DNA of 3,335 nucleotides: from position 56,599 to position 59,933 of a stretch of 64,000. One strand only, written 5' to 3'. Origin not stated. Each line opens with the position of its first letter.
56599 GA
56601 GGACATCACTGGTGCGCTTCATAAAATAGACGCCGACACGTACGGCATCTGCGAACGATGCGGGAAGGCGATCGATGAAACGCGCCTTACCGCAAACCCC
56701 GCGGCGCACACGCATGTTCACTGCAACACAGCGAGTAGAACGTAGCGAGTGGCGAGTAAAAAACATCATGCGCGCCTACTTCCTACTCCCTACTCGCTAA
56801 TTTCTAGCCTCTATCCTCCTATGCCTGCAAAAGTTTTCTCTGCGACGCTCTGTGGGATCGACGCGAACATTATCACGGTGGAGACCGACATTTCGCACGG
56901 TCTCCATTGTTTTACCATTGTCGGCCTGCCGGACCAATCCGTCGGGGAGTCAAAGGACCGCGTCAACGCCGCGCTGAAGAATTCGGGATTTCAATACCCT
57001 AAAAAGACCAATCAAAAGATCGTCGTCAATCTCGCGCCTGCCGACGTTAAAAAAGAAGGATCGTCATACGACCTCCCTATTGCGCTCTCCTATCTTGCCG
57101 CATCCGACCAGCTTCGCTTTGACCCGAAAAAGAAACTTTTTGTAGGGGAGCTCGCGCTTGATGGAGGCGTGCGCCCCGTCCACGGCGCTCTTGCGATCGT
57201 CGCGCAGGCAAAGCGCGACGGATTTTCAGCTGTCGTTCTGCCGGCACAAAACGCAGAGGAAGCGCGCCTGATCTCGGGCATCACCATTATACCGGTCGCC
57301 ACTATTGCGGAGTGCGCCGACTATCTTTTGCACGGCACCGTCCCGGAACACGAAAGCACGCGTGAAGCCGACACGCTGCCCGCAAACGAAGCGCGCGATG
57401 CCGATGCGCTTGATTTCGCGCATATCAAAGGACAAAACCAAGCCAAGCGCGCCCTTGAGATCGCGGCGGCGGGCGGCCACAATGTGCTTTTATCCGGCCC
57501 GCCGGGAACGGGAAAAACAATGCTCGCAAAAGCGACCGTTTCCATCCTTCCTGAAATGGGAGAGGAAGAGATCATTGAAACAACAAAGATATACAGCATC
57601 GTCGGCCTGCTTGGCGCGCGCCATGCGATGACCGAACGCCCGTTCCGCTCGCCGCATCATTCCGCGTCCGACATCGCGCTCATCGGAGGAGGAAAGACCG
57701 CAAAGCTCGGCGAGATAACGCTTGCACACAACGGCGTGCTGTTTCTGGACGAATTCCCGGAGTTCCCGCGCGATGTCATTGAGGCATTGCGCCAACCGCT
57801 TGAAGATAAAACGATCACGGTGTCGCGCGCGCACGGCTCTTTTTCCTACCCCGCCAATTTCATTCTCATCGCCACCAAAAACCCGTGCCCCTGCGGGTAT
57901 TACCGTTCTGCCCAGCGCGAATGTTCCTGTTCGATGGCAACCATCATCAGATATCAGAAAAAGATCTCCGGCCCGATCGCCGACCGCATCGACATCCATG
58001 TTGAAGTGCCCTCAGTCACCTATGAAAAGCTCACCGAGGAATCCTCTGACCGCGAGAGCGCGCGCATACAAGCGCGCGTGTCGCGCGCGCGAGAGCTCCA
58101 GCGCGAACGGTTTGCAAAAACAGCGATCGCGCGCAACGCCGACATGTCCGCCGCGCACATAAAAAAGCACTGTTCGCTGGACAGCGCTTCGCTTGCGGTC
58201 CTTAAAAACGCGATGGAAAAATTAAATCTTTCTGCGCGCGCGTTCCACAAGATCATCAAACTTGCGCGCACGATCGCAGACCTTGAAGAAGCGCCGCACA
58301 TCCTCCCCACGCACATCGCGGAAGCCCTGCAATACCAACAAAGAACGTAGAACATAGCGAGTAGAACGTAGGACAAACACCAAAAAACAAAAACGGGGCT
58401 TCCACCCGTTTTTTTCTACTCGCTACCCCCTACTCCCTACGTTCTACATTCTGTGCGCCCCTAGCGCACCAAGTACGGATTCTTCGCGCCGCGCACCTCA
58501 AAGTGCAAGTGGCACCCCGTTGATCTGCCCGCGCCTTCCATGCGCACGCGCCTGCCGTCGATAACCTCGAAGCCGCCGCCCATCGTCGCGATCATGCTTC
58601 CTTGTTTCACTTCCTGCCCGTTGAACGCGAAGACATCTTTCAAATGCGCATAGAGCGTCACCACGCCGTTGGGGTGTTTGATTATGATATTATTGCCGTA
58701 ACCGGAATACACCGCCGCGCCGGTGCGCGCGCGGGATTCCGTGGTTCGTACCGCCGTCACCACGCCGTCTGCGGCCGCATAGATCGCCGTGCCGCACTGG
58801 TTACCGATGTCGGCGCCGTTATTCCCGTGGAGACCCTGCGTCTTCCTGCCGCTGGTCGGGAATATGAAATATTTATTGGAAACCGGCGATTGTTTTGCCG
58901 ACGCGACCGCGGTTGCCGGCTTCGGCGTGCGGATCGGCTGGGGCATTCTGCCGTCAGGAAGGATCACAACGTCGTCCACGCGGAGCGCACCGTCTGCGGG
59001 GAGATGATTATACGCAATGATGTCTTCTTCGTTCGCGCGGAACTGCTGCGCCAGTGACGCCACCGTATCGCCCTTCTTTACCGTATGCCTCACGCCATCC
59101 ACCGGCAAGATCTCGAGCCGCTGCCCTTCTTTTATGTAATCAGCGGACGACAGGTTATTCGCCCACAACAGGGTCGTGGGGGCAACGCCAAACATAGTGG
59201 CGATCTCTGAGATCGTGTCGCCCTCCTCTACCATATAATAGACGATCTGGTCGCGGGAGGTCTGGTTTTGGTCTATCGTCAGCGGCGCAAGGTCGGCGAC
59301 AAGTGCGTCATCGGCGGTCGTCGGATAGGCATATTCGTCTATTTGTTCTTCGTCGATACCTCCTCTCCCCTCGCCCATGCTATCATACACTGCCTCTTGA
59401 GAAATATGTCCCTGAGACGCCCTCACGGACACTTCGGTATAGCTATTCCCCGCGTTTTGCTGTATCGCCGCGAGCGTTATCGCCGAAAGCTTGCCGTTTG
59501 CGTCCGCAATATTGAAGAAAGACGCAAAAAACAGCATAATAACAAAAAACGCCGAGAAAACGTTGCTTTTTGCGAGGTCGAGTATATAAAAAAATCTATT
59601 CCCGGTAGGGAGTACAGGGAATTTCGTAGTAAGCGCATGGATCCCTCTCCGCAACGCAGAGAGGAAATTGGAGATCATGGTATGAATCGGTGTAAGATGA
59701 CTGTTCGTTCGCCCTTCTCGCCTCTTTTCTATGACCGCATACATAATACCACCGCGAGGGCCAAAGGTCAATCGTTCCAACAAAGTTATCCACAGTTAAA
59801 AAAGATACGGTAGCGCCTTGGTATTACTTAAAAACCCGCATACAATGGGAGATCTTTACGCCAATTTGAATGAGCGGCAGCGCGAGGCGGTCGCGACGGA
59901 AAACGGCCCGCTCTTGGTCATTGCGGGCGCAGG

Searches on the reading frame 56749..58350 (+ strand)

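Call 87: search_protein_families(library=pfam, proteins=[window:56749-58350:+], max_evalue=0.0001)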
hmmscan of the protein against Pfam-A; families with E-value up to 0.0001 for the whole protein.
window:56749-58350:+ (533 aa): 9 families
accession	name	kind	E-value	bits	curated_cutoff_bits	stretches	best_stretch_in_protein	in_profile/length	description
PF01078.27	Mg_chelatase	-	2.4e-92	308.4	20.3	1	222-427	1-206/207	Magnesium chelatase, subunit ChlI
PF13541.12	ChlI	-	5.1e-43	146.3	27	1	44-168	1-121/121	Subunit ChlI of Mg-chelatase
PF13335.12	Mg_chelatase_C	-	3.3e-30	105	26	1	436-529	3-93/94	Magnesium chelatase, subunit ChlI C-terminal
PF07728.20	AAA_5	-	2.1e-10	41.2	22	1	245-381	1-125/139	AAA domain (dynein-related subfamily)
PF00493.29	MCM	-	1.8e-08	34.2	23.3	1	227-389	42-183/224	MCM P-loop domain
PF00158.32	Sigma54_activat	-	1.5e-07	31.7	20.2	0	314-357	80-123/168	Sigma-54 interaction domain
PF00004.35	AAA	-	2.8e-06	28.3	21.2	1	246-368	1-99/131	ATPase family associated with various cellular activities (AAA)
PF05362.19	Lon_C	-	8.7e-06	25.9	21.1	1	40-192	41-201/205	Lon protease (S16) C-terminal proteolytic domain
PF05496.18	RuvB_N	-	4.8e-05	23.6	27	0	228-262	11-52/159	Holliday junction DNA helicase RuvB P-loop domain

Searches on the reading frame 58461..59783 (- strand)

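Call 87: search_protein_families(library=pfam, proteins=[window:58461-59783:-], max_evalue=0.0001)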
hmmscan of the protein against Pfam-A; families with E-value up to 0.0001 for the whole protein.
window:58461-59783:- (440 aa): 4 families
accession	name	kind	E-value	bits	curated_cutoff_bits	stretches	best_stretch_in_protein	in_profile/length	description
PF01476.26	LysM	-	6.9e-22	77.6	20.9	2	233-276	1-43/43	LysM domain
PF01551.29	Peptidase_M23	-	2.5e-20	72.9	28.7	1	321-435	3-92/96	Peptidase family M23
PF23473.1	LysM3_LYK4_5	-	3.1e-14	53.2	29.3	1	183-215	5-37/48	LYK4/5 LysM3 domain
PF23446.1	LysM1_NFP_LYK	-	8.9e-05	23.7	36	0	189-223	16-51/60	NFP/LYK LysM1 domain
